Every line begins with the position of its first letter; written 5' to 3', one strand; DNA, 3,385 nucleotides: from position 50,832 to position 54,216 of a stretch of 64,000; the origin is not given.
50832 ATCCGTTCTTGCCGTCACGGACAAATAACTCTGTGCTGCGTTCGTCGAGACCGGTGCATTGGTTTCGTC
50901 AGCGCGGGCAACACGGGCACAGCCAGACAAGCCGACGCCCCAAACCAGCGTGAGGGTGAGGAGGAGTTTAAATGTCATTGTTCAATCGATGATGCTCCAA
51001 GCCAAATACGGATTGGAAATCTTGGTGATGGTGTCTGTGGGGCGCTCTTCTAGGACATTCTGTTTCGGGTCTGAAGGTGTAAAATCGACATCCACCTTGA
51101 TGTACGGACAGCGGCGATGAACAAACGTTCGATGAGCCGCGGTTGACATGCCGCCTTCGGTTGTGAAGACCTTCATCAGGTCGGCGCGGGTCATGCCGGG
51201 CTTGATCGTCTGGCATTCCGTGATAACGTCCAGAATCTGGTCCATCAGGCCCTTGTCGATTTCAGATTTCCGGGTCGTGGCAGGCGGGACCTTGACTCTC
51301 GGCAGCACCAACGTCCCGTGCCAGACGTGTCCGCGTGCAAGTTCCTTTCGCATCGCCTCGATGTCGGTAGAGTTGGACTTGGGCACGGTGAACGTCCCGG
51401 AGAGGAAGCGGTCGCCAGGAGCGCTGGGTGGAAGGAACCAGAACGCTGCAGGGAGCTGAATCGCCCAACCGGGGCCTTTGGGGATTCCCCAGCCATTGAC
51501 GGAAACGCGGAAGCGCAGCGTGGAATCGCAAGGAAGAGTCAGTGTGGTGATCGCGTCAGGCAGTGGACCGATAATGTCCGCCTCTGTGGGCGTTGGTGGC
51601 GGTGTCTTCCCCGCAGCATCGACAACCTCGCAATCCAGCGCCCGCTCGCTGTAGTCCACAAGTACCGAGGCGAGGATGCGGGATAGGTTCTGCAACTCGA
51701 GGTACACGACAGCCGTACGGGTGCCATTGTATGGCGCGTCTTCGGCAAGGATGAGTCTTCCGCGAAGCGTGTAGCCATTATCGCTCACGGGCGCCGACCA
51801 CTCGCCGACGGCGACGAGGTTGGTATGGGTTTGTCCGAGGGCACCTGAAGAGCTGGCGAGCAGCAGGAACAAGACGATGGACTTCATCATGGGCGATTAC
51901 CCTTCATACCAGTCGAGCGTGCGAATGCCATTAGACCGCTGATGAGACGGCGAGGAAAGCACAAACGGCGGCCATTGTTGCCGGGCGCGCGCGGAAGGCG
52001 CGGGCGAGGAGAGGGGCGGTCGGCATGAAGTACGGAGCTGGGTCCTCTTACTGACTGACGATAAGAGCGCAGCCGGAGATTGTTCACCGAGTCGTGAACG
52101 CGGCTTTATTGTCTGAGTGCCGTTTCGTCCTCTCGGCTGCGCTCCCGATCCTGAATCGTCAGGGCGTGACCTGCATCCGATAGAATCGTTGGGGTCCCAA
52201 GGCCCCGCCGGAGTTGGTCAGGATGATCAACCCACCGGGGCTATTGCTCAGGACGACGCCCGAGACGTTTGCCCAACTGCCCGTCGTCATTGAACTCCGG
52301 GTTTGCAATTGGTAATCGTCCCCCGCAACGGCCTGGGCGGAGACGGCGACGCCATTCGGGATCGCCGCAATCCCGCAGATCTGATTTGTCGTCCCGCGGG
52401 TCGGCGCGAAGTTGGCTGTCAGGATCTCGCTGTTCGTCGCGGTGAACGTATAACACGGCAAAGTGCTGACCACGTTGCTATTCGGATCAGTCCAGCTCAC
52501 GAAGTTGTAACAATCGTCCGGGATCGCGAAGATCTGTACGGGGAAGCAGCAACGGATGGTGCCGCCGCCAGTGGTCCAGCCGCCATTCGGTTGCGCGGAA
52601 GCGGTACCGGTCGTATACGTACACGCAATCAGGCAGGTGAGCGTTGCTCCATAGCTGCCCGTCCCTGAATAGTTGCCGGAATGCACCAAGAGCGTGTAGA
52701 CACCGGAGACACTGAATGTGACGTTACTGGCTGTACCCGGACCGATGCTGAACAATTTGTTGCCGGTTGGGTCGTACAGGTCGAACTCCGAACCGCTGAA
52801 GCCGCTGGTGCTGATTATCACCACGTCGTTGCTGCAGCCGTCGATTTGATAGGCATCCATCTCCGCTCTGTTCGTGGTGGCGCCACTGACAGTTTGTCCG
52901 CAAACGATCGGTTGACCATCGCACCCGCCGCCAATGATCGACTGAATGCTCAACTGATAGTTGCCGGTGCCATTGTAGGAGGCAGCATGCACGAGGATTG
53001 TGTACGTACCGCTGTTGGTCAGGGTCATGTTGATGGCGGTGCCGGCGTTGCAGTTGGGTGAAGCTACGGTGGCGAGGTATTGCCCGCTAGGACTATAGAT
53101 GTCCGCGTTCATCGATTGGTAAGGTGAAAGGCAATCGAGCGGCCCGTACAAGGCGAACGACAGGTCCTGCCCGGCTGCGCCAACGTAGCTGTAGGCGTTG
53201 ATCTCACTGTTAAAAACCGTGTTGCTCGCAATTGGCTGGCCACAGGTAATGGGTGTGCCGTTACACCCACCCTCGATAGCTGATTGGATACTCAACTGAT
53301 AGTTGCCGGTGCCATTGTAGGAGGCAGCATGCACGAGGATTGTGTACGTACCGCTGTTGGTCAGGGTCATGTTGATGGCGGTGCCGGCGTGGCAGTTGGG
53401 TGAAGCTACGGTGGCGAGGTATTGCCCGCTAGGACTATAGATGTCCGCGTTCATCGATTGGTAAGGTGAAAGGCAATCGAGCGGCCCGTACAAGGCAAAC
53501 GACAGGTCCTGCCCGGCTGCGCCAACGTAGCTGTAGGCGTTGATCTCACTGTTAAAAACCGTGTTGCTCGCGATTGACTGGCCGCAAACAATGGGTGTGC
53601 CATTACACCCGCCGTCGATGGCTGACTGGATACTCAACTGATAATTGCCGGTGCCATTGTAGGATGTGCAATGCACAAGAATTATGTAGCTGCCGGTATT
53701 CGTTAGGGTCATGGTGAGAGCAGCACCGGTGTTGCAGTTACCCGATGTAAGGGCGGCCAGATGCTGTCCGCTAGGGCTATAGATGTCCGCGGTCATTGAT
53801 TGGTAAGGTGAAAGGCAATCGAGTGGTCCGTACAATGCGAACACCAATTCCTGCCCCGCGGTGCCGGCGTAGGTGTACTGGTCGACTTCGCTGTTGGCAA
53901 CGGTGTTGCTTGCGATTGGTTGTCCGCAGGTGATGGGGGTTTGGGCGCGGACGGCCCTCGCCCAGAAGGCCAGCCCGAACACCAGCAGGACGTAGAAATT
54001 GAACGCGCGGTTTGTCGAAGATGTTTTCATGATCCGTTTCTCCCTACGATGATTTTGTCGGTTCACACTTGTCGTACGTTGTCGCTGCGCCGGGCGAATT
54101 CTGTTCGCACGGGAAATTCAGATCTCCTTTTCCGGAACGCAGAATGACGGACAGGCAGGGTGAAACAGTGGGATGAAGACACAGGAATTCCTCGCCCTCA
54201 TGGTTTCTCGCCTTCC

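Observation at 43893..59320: Lower-GC accessory island of mosaic secreted proteins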

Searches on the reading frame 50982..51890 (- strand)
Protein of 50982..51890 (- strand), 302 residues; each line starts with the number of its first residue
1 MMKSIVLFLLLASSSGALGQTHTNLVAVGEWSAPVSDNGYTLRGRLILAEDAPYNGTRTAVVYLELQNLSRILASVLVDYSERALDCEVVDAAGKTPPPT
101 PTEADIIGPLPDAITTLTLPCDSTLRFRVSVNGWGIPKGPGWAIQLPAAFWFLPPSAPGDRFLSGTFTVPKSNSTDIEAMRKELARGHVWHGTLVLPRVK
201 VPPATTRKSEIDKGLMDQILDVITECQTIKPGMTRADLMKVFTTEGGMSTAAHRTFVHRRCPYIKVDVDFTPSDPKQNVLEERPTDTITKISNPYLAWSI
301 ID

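Call 4: search_protein_families(library=pfam, proteins=[window:50982-51890:-], max_evalue=0.1)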
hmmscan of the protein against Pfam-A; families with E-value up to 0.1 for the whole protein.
window:50982-51890:- (302 aa): 0 families

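Call 12: find_encoding_contigs(protein=window:50982-51890:-, flank=10000, max_places=6)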
Protein window:50982-51890:- (302 aa): 4 contigs read that carry it; 3 places shown.
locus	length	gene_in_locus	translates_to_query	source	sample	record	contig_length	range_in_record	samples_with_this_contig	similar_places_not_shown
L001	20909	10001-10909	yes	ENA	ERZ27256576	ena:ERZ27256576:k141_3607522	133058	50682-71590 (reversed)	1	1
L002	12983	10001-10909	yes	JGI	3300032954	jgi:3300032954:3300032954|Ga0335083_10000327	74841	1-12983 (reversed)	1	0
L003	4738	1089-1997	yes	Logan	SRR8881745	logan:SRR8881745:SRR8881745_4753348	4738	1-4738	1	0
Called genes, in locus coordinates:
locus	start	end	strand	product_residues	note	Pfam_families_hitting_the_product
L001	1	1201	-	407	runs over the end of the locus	-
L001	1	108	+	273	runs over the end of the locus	PF00106:adh_short, PF13561:adh_short_C2, PF08643:DUF1776 (weak)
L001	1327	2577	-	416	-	-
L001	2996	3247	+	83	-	-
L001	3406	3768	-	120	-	-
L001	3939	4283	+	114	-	-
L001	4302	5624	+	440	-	PF01347:TPR_Vitellogenin (faint), PF01602:Adaptin_N, PF03130:HEAT_PBS (faint), PF13513:HEAT_EZ (faint), PF00514:Arm (faint), PF02985:HEAT (faint), PF13646:HEAT_2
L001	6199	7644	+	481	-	PF13579:Glyco_trans_4_4 (weak), PF13439:Glyco_transf_4 (weak), PF00534:Glycos_transf_1, PF13692:Glyco_trans_1_4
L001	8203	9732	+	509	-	PF18998:Flg_new_2 (weak)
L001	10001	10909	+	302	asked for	-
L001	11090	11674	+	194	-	-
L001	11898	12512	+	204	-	-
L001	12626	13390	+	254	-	-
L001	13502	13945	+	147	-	-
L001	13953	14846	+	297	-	-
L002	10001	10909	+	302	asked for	-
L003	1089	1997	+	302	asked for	-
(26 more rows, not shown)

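Call 13: find_homologous_proteins(query=window:50982-51890:-)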
Query window:50982-51890:- (302 aa): 180 proteins with E <= 0.001 among 1825 candidates; the best 120 are listed.
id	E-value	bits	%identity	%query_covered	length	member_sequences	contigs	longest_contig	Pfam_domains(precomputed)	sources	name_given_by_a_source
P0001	1.4e-201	686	100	100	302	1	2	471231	-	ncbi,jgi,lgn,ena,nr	ncbi:MAG TPA: hypothetical protein VMP11_09685 [Verrucomicrobiae bacterium]|nr:hypothetical protein 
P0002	1.1e-95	338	79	59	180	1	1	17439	-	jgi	jgi:hypothetical protein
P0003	1.6e-94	335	74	67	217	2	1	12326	-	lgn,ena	-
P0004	6.4e-86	306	69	67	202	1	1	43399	-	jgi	jgi:hypothetical protein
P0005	8.6e-40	155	36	99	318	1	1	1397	-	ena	-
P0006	7.0e-39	152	77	30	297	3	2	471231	-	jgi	-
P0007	6.3e-37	146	66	34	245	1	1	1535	-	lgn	-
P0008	6.9e-37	145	67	33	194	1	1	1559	-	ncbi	-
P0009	7.9e-37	145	78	29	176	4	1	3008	PF01476.27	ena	-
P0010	9.6e-37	145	51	47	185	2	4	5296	-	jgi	jgi:hypothetical protein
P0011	2.6e-36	144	67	33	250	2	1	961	-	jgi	jgi:hypothetical protein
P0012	2.9e-36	143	66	33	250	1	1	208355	-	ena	-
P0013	4.4e-36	143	67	35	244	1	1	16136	-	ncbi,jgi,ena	jgi:hypothetical protein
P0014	6.9e-36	142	51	48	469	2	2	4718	PF00754.32,PF22633.4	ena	-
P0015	6.9e-36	142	76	29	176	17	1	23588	-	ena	-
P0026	7.2e-35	139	70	32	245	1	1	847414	-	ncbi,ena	-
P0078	7.5e-30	122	71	27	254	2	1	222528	-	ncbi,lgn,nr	ncbi:hypothetical protein [Pedosphaera parvula]|nr:hypothetical protein [Pedosphaera parvula]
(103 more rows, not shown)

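Call 17: search_protein_families(library=ncbifam, proteins=[window:50982-51890:-], max_evalue=0.1)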
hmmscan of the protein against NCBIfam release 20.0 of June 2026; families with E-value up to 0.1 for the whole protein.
window:50982-51890:- (302 aa): 0 families

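Call 20: find_encoding_contigs(protein=P0026, flank=10000, max_places=2)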
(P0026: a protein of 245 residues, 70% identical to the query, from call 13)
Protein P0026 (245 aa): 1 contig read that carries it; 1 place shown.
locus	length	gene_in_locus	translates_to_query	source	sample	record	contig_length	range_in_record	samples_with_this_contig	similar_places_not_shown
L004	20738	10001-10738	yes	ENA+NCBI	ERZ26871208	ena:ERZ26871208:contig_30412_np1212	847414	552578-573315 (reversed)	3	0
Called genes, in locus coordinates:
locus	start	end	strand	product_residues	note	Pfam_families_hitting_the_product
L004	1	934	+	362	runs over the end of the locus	PF00217:ATP-gua_Ptrans, PF27454:McsB_C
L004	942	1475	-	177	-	-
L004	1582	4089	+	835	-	PF02861:Clp_N, PF23569:NBD_SMAX1, PF00004:AAA, PF17871:AAA_lid_9, PF00004:AAA, PF07724:AAA_2, PF07728:AAA_5, PF10431:ClpB_D2-small, +11 more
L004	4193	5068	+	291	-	PF00483:NTP_transferase, PF12804:NTP_transf_3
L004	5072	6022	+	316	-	PF01370:Epimerase, PF04321:RmlD_sub_bind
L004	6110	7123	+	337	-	PF01073:3Beta_HSD, PF01370:Epimerase, PF02719:Polysacc_synt_2, PF04321:RmlD_sub_bind, PF16363:GDP_Man_Dehyd, PF07993:NAD_binding_4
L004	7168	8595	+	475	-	PF22148:Fervidolysin_NPro-like, PF00082:Peptidase_S8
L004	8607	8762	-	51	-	-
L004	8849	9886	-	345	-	PF00756:Esterase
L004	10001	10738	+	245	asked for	-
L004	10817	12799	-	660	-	PF16177:ACAS_N, PF00501:AMP-binding, PF13193:AMP-binding_C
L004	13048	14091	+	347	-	PF00676:E1_dh, PF13292:DXP_synthase_N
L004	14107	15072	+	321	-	PF02779:Transket_pyr, PF02780:Transketolase_C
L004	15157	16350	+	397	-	PF00364:Biotin_lipoyl, PF00198:2-oxoacid_dh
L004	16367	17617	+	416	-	-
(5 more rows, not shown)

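Call 21: find_encoding_contigs(protein=P0078, flank=10000, max_places=2)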
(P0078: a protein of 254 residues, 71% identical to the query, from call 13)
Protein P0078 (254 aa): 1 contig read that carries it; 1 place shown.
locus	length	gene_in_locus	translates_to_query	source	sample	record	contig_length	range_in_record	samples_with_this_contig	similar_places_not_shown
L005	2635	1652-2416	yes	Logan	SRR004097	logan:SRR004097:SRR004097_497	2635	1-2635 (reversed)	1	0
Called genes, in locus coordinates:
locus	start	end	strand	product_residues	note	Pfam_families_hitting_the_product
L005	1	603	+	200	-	?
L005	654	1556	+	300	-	PF13646:HEAT_2 (faint), PF00514:Arm (faint)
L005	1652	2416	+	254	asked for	-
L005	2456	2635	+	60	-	?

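Call 24: find_encoding_contigs(protein=P0004, flank=10000, max_places=3)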
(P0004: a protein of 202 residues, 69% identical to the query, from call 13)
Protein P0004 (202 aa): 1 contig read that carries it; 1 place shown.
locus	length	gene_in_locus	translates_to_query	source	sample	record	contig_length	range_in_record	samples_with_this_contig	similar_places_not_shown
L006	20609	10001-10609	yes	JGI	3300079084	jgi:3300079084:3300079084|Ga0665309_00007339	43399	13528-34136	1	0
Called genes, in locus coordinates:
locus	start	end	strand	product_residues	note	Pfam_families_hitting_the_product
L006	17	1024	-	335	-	-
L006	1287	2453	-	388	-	PF13439:Glyco_transf_4 (weak), PF13579:Glyco_trans_4_4 (faint), PF00534:Glycos_transf_1, PF13692:Glyco_trans_1_4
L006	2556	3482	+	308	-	PF00550:PP-binding (faint), PF07977:FabA, PF22818:ApeI-like (weak)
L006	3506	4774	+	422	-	PF00109:ketoacyl-synt, PF02801:Ketoacyl-synt_C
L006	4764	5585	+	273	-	PF00106:adh_short, PF13561:adh_short_C2, PF08643:DUF1776 (weak)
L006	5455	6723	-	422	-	-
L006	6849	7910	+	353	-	PF13528:Glyco_trans_1_3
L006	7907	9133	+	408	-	PF13439:Glyco_transf_4 (faint), PF13579:Glyco_trans_4_4, PF00534:Glycos_transf_1, PF13692:Glyco_trans_1_4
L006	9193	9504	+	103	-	PF04365:BrnT_toxin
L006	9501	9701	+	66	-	-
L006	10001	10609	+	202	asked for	-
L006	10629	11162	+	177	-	-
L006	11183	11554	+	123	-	-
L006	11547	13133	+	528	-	-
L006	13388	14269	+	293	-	PF08241:Methyltransf_11, PF08242:Methyltransf_12, PF13649:Methyltransf_25, PF13847:Methyltransf_31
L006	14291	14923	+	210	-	PF09601:DUF2459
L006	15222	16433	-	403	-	PF00155:Aminotran_1_2, PF01053:Cys_Met_Meta_PP (weak)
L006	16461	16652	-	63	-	-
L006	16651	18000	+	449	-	PF02321:OEP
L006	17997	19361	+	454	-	PF02321:OEP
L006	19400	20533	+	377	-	PF25917:BSH_RND (weak), PF25954:Beta-barrel_RND_2, PF25967:RND-MFP_C (weak), PF25975:CzcB_C (weak), PF25989:YknX_C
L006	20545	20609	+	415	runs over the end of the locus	PF12704:MacB_PCD, PF02687:FtsX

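Call 25: find_encoding_contigs(protein=P0003, flank=10000, max_places=3)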
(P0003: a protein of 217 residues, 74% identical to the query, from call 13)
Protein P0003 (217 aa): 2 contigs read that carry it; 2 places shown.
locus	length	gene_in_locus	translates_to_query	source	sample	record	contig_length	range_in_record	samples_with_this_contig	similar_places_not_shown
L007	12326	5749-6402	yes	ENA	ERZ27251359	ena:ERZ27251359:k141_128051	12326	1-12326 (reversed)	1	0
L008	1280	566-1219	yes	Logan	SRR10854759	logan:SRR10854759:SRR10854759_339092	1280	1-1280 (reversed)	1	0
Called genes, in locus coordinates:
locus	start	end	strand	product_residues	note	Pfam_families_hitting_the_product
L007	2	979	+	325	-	?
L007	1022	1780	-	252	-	PF02230:Abhydrolase_2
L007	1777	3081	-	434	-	PF19077:Big_13 (faint)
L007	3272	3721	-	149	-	PF00072:Response_reg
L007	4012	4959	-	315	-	-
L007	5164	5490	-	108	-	-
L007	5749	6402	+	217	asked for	-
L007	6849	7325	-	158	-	PF12158:DUF3592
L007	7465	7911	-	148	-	PF00072:Response_reg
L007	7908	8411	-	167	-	-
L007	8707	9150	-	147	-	-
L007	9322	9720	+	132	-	-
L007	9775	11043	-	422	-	-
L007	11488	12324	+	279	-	?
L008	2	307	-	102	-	?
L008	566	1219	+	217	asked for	-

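Call 43: search_protein_families(library=padloc, proteins=[window:50982-51890:-], max_evalue=0.01)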
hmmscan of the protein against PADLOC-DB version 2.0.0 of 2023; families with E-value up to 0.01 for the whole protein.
window:50982-51890:- (302 aa): 0 families

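Call 85: find_encoding_contigs(protein=P0002, flank=10000, max_places=2)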
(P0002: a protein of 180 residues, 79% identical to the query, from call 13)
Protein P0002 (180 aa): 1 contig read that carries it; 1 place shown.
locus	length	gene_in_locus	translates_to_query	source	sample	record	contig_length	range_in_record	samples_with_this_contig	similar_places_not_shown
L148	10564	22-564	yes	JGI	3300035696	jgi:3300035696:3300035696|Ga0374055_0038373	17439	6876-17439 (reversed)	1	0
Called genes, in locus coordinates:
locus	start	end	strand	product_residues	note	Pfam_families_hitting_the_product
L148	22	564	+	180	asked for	-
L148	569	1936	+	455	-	PF09865:DUF2092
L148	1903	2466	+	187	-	-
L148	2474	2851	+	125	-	-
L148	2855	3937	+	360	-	-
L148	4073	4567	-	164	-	-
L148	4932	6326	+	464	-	PF00989:PAS, PF13188:PAS_8 (weak), PF08448:PAS_4 (faint), PF13426:PAS_9, PF07730:HisKA_3, PF13581:HATPase_c_2 (weak), PF02518:HATPase_c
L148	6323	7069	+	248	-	PF00072:Response_reg, PF00196:GerE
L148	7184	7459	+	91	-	PF08281:Sigma70_r4_2 (weak), PF00196:GerE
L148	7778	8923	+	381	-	PF20706:GT4-conflict, PF00534:Glycos_transf_1, PF13692:Glyco_trans_1_4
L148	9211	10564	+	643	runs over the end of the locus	PF13414:TPR_11, PF13432:TPR_16, PF13424:TPR_12, PF00515:TPR_1, PF07719:TPR_2, PF13424:TPR_12, PF13414:TPR_11, PF13432:TPR_16, +28 more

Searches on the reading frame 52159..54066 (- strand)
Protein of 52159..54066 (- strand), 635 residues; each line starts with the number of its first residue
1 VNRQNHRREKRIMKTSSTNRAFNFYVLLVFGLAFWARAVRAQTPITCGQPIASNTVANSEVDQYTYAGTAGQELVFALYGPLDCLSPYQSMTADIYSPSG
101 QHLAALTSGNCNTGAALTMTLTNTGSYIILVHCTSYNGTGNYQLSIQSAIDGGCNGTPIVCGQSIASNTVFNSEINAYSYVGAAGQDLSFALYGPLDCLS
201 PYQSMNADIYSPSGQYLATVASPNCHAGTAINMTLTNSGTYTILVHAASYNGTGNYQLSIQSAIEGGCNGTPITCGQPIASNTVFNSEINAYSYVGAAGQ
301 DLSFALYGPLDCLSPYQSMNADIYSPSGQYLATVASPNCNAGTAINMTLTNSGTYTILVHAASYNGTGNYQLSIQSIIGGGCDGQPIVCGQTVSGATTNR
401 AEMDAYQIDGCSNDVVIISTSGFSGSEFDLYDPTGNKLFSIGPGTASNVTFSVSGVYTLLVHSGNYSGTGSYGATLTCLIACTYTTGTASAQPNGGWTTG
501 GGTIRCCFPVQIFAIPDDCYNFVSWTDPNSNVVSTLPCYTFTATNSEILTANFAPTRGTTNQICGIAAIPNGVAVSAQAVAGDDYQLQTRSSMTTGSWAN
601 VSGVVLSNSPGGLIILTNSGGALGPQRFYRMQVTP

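Call 4: search_protein_families(library=pfam, proteins=[window:52159-54066:-], max_evalue=0.1)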
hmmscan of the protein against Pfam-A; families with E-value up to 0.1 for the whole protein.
window:52159-54066:- (635 aa): 9 families
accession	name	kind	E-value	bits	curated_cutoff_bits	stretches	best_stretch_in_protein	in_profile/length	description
PF07495.19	Y_Y_Y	-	9.5e-08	32.3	26.6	0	343-371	28-56/65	Y_Y_Y domain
PF18998.6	Flg_new_2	-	1.3e-06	28.8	23.6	1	490-555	6-71/73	Divergent InlB B-repeat domain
PF10342.15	Kre9_KNH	-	0.00016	22.8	24.6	0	107-148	36-77/94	Kre9/KNH-like N-terminal Ig-like domain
PF13742.12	tRNA_anti_2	-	0.014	16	27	0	116-148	61-93/95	OB-fold nucleic acid binding domain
PF06715.18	Gp5_C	-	0.014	15.9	20.4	0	232-246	2-16/24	Gp5 C-terminal repeat (3 copies)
PF18962.6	Por_Secre_tail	-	0.022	15.5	27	0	317-362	20-65/75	Secretion system C-terminal sorting domain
PF04151.21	PPC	-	0.032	15.6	25.9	0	292-360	5-69/70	Bacterial pre-peptidase C-terminal domain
PF24761.1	C2H2_ASCIZ_4th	-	0.058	13.5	24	0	274-289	5-20/31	ASCIZ forth C2H2 zinc finger domain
PF07550.17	Shr-like_HID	-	0.071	14.1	22.3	0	349-365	57-73/82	Heme-binding protein Shr-like, Hb-interacting domain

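Call 17: search_protein_families(library=ncbifam, proteins=[window:52159-54066:-], max_evalue=0.1)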
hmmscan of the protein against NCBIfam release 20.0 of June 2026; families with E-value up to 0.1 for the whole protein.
window:52159-54066:- (635 aa): 1 family
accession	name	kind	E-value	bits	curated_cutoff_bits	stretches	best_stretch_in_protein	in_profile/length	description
TIGR04183.1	Por_Secre_tail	domain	0.00048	20.1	23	0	414-467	9-64/72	T9SS type A sorting domain-containing protein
